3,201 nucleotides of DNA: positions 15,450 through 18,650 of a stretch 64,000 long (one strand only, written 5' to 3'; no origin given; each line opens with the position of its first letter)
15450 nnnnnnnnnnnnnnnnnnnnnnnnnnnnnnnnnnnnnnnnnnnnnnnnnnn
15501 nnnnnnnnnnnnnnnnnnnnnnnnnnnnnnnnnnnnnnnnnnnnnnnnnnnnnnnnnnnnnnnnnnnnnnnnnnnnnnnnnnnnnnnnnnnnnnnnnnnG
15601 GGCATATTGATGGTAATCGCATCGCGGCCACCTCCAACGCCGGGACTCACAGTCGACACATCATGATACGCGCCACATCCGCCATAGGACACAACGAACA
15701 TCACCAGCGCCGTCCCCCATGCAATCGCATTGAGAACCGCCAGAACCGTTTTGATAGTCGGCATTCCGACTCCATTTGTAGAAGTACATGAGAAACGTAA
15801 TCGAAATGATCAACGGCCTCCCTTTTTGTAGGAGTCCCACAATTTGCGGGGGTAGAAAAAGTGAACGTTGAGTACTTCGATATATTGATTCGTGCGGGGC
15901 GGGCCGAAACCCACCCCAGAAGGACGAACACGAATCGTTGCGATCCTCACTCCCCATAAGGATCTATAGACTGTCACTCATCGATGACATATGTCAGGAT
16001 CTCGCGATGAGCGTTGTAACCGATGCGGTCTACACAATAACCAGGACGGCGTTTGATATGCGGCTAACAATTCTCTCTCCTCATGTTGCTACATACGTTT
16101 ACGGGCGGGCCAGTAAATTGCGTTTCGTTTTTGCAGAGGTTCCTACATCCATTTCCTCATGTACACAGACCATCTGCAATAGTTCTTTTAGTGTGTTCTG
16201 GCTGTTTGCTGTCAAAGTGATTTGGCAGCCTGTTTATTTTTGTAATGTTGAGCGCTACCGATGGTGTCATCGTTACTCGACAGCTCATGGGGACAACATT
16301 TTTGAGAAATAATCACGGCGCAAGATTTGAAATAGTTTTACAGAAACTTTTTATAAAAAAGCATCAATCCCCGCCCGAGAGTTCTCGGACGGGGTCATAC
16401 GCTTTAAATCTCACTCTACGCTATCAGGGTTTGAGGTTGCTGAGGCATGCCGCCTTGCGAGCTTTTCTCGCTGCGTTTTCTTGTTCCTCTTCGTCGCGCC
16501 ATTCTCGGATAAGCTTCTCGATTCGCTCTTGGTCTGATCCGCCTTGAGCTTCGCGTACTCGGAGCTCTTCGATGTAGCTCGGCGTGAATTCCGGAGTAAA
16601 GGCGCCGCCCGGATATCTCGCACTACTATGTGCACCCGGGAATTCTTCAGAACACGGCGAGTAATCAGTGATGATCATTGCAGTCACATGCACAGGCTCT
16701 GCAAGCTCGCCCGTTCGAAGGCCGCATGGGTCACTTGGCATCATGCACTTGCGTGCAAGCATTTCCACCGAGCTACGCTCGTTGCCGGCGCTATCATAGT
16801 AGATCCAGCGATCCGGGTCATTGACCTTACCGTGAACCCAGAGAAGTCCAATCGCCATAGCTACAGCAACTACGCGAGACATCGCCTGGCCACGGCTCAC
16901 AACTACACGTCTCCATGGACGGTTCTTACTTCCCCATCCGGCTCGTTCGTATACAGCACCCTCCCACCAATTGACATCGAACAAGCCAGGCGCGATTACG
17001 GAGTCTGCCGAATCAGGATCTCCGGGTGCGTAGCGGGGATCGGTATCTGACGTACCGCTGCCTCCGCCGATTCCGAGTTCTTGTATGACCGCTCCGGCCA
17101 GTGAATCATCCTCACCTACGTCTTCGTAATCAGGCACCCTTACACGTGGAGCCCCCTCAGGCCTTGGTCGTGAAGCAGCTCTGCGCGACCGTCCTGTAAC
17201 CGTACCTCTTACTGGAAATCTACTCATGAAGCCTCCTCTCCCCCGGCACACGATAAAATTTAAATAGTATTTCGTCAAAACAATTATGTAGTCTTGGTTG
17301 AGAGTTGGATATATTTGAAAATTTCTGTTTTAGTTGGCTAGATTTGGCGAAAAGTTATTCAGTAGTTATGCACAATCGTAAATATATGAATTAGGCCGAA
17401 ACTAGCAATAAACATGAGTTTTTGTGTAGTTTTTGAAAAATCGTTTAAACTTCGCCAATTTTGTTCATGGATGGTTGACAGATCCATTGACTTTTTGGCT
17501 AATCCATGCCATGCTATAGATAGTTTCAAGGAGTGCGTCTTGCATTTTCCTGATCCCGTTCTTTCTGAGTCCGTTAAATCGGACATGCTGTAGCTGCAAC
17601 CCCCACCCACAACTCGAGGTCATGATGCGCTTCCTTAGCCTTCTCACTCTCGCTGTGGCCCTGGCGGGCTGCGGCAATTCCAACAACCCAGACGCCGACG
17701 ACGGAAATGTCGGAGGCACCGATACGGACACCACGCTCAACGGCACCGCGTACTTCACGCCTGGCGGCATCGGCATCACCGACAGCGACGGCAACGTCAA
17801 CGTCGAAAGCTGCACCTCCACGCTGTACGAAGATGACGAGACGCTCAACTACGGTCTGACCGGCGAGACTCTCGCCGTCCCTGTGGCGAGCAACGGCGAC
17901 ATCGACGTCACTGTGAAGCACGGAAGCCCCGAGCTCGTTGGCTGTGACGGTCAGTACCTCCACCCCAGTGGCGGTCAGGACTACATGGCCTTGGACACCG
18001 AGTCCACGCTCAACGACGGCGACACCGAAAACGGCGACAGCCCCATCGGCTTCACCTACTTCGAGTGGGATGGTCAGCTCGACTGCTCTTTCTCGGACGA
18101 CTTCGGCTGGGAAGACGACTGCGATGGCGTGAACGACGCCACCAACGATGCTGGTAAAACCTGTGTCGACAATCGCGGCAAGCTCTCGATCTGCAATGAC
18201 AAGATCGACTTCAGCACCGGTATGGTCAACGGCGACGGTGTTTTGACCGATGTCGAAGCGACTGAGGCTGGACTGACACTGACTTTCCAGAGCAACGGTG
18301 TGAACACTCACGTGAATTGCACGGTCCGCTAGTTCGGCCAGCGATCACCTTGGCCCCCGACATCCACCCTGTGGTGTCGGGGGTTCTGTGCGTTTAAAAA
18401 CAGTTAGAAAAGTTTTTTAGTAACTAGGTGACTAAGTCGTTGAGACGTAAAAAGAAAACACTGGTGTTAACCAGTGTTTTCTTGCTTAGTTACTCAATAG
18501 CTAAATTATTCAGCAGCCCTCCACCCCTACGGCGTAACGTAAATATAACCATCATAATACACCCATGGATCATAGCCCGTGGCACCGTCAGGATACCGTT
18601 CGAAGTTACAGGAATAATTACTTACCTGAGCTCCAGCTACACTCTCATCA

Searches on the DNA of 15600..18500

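Call 10: search_rna_families(source=window, start=15600, end=18500, threshold=evalue, max_evalue=10)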
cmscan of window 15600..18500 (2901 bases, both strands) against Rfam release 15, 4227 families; matches with E-value up to 10: 5.
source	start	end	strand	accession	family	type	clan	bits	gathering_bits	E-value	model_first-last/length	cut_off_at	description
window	18419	18500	+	RF02621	BSnc120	Gene; sRNA;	-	25.9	114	0.0058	1-88/88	no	Brucella sRNA 120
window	18431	18490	-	RF02351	psRNA14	Gene; sRNA;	-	24.7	60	0.38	1-84/84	no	Proteobacteria sRNA psRNA14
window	17259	17320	-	RF01717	PhotoRC-II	Cis-reg;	-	19.6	39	6.8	1-96/96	no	PhotoRC-II RNA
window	17812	17861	+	RF01128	sR43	Gene; snRNA; snoRNA; CD-box;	-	18.7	45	0.14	16-56/56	no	Small nucleolar RNA sR42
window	17697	17792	-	RF01059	mir-598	Gene; miRNA;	-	16.3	69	9.6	1-80/80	no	mir-598 microRNA precursor family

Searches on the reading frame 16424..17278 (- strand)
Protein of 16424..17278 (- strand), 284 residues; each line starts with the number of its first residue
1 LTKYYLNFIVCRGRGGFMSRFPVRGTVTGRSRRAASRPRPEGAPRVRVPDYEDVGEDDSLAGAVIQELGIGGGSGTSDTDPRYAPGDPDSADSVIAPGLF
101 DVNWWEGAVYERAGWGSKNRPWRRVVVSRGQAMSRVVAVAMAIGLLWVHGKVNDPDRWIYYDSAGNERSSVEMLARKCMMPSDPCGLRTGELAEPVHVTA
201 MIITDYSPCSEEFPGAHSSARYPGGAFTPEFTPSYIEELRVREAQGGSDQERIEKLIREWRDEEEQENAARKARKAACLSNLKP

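Call 5: search_protein_families(library=pfam, proteins=[window:16424-17278:-], max_evalue=0.01)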
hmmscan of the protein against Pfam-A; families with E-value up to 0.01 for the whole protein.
window:16424-17278:- (284 aa): 0 families

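Call 46: find_homologous_proteins(query=window:16424-17227:-, max_evalue=0.001)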
Query window:16424-17227:- (267 aa): 1 proteins with E <= 0.001 among 2107 candidates.
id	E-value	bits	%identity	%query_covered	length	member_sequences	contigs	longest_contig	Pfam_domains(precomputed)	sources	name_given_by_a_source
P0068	7.6e-178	608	100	100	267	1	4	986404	-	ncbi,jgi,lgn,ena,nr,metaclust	ncbi:hypothetical protein HON52_03210 [Candidatus Uhrbacteria bacterium]|jgi:hypothetical protein|nr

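Call 55: search_protein_families(library=ncbifam, proteins=[window:16424-17227:-], max_evalue=0.01)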
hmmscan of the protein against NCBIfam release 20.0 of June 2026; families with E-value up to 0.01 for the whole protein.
window:16424-17227:- (267 aa): 0 families

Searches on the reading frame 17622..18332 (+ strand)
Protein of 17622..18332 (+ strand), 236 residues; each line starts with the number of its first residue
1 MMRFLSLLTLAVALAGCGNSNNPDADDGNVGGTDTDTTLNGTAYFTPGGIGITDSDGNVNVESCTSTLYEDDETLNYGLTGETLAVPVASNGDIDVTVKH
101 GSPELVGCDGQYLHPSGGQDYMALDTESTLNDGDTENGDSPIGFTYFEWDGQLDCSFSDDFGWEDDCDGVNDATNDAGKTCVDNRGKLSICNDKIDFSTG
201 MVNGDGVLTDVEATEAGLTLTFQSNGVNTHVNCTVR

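Call 5: search_protein_families(library=pfam, proteins=[window:17622-18332:+], max_evalue=0.01)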
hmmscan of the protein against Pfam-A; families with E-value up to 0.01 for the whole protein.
window:17622-18332:+ (236 aa): 0 families

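Call 45: find_homologous_proteins(query=window:17622-18332:+, max_evalue=0.001)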
Query window:17622-18332:+ (236 aa): 2 proteins with E <= 0.001 among 1176 candidates.
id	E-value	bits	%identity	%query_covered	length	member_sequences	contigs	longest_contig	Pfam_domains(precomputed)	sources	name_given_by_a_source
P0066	2.4e-153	527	100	100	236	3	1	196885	-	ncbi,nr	ncbi:hypothetical protein HON52_03215 [Candidatus Uhrbacteria bacterium]|nr:hypothetical protein [Ca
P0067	3.0e-47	179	46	100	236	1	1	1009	-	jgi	jgi:hypothetical protein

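Call 55: search_protein_families(library=ncbifam, proteins=[window:17622-18332:+], max_evalue=0.01)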
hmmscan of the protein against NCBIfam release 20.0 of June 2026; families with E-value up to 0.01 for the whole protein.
window:17622-18332:+ (236 aa): 0 families

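Call 71: search_protein_representatives(protein=window:17622-18332:+)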
Query: 236 residues. Proteins with E-value up to 0.001 (for the whole library): 10; up to 1e-10: 8; up to 1e-30: 3. The best 10 are listed.
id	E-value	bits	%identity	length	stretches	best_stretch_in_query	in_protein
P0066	7.5e-154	526.5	100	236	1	1-236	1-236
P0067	9.5e-48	179.1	49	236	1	7-235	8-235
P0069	7.5e-35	136.9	48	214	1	33-234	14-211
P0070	4.5e-26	108.1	30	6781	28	40-81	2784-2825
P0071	2.0e-25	106.0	42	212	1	36-235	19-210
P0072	3.4e-25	105.2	45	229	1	2-206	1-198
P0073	1.7e-17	80.0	37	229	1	2-233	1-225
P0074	7.1e-11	58.3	33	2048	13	7-77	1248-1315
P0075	4.5e-05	39.3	45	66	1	176-235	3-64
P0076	4.2e-04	36.2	33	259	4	38-69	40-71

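Call 74: list_cluster_members(proteins=[P0067, P0069, P0071, P0072, P0073, P0070, P0074])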
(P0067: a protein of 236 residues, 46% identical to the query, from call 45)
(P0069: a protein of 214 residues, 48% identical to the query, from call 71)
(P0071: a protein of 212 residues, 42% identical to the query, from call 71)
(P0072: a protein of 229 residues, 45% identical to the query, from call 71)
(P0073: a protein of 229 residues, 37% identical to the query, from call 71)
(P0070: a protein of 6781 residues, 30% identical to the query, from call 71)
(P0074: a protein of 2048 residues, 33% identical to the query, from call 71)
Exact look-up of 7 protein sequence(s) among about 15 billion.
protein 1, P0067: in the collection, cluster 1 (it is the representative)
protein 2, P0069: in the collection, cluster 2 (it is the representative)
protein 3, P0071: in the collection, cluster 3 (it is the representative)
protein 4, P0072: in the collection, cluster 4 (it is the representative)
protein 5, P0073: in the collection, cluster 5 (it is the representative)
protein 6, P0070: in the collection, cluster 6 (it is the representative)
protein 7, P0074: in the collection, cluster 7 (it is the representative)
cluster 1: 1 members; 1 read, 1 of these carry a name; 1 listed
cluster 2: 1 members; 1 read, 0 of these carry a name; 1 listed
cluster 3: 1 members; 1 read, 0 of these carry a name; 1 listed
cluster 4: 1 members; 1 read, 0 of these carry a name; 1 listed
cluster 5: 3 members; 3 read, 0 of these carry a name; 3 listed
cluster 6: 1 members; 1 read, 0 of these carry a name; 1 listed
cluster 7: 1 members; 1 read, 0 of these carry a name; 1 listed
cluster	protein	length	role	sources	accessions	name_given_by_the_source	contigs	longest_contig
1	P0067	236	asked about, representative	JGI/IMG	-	hypothetical protein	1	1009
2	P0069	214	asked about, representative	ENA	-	-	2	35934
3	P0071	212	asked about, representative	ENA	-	-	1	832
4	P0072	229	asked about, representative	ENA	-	-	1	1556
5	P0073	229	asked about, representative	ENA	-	-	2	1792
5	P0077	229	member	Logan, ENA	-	-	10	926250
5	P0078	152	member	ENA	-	-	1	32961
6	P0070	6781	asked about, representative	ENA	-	-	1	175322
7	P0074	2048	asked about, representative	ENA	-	-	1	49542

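Call 75: find_encoding_contigs(protein=P0069, flank=10000, max_places=2)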
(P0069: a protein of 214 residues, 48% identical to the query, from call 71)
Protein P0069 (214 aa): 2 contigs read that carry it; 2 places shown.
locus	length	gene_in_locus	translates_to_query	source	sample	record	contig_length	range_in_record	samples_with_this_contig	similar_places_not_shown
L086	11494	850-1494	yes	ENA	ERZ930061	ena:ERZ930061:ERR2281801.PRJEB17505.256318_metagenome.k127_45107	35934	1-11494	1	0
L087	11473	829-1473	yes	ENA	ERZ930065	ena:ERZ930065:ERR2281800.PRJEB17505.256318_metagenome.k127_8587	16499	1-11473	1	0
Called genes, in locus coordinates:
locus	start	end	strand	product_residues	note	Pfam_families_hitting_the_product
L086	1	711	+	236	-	?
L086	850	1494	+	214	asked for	-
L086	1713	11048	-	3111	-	PF02018:CBM_4_9 (faint)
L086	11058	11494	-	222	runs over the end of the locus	PF18884:TSP3_bac (weak)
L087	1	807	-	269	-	?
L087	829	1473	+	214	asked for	-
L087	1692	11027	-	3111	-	PF02018:CBM_4_9 (faint)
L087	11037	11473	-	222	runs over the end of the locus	PF18884:TSP3_bac (weak)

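Call 93: predict_structure(alignment_id=A8)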
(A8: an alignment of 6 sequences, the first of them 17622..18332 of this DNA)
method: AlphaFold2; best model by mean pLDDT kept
length: 236 residues; sequences in the alignment: 6
mean_pLDDT: 72.8   pTM: 0.65
mean pLDDT of the five models: 72.8, 64.2, 58.9, 52.6, 52.2
residues with pLDDT >= 90: 63; 70-90: 76; 50-70: 55; < 50: 42
segments of 3 or more residues with pLDDT < 50: 1-5, 7-39, 46-48
pLDDT, mean of each block of 10 residues (from residue 1): 40 35 36 41 53 77 70 68 62 69 86 86 81 65 89 92 79 81 90 86 90 94 93 92
secondary structure, 60 per line:
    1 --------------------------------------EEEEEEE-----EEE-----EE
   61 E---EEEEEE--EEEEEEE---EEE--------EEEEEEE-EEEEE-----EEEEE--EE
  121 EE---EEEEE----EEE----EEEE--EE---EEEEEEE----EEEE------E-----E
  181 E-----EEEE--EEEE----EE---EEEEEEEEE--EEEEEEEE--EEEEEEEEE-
elements in order: E39-45 E51-53 E59-61 E65-70 E73-79 E83-85 E94-100 E102-106 E112-116 E119-122 E126-130 E135-137 E142-145 E153-159 E164-167 E187-190 E193-196 E206-214 E217-224 E227-235

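Call 96: fold_search(model_id=the predicted structure, library=pdb)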
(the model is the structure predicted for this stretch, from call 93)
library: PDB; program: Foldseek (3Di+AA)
matches with E <= 10: 611; with E <= 0.001: 0
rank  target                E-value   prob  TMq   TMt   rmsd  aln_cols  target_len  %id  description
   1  5m8c_A                8.1e-02  0.10  0.14  0.11  16.0       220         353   14  Spliceosome component (released 2018-02-28)
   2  3v7d_B                1.5e-01  0.11  0.17  0.11  14.1       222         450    9  Crystal Structure of ScSkp1-ScCdc4-pSic1 peptide complex (released 2012-05-02)
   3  4zb4_A                1.6e-01  0.08  0.13  0.11  16.0       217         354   14  Spliceosome component (released 2016-09-14)
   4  7b9v_w                1.9e-01  0.07  0.14  0.09  16.3       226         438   13  Yeast C complex spliceosome at 2.8 Angstrom resolution with Prp18/Slu7 bound (released 2021-03-10)
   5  3v7d_D                2.4e-01  0.12  0.18  0.12  13.3       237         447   10  Crystal Structure of ScSkp1-ScCdc4-pSic1 peptide complex (released 2012-05-02)
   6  3lrv                  2.9e-01  0.06  0.14  0.11  16.1       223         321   13  The Prp19 WD40 Domain Contains a Conserved Protein Interaction Region Essential for its Function. (released 2010-05-26)
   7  5lj5_w                2.9e-01  0.06  0.14  0.10  16.1       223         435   13  Overall structure of the yeast spliceosome immediately after branching. (released 2016-08-31)
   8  5lj5_u                2.9e-01  0.06  0.14  0.10  16.1       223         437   13  Overall structure of the yeast spliceosome immediately after branching. (released 2016-08-31)
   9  5lj5_t                2.9e-01  0.06  0.14  0.10  16.1       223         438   13  Overall structure of the yeast spliceosome immediately after branching. (released 2016-08-31)
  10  3u61_F                3.1e-01  0.11  0.15  0.16  17.8       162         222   13  Structure of T4 Bacteriophage Clamp Loader Bound To Closed Clamp, DNA and ATP Analog and ADP (released 2012-01-04)
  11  6drt_A                3.2e-01  0.10  0.15  0.15  17.6       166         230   12  Crystal structure of the processivity clamp GP45 complexed with recognition peptide of ligase from bacteriophage T4 (released 2018-09-26)
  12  5m8c_B                3.8e-01  0.04  0.12  0.10  18.4       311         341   13  Spliceosome component (released 2018-02-28)
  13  1nex_B                4.2e-01  0.08  0.17  0.11  13.0       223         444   10  Crystal Structure of ScSkp1-ScCdc4-CPD peptide complex (released 2003-02-18)
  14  4zb4_B                4.2e-01  0.05  0.15  0.11  15.9       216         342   14  Spliceosome component (released 2016-09-14)
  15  7sgz_H                4.5e-01  0.04  0.09  0.08  16.9       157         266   12  Structure of the yeast Rad24-RFC loader bound to DNA and the closed 9-1-1 clamp (released 2022-03-23)
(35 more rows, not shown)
